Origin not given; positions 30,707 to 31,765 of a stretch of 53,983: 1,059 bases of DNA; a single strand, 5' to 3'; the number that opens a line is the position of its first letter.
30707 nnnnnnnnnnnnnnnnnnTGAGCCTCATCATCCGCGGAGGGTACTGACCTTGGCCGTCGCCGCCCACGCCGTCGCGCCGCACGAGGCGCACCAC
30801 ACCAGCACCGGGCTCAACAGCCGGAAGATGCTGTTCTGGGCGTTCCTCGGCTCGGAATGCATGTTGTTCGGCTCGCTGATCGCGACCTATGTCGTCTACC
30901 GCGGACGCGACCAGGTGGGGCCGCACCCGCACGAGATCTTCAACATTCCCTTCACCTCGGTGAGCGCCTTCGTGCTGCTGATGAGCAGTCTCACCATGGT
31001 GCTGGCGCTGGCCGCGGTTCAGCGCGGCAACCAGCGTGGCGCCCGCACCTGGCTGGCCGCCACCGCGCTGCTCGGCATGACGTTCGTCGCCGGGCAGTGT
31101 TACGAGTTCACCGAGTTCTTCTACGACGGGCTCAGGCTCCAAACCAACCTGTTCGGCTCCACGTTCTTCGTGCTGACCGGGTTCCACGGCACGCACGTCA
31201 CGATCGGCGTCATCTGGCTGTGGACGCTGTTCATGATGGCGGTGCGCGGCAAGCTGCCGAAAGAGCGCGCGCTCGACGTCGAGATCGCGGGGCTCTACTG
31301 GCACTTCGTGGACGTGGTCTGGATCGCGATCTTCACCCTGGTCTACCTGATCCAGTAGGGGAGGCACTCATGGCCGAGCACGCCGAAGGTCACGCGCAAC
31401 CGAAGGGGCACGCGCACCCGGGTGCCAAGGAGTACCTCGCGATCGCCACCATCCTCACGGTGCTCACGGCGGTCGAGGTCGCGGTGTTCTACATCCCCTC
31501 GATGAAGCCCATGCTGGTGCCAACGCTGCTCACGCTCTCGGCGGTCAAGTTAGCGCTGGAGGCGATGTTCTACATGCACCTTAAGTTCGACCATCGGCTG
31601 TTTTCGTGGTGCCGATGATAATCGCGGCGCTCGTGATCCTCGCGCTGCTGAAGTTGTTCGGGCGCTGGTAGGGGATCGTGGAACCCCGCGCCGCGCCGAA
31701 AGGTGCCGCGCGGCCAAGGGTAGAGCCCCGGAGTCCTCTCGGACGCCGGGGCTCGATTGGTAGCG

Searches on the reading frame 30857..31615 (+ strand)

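Call 56: search_protein_families(library=pfam, proteins=[window:30857-31615:+], max_evalue=0.001)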
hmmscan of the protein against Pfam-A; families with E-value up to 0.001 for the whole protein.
window:30857-31615:+ (253 aa): 1 family
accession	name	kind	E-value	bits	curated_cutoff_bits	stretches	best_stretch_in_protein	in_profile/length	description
PF03626.19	COX4_pro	-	1.7e-09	38.4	28.9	1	196-251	3-58/72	Prokaryotic Cytochrome C oxidase subunit IV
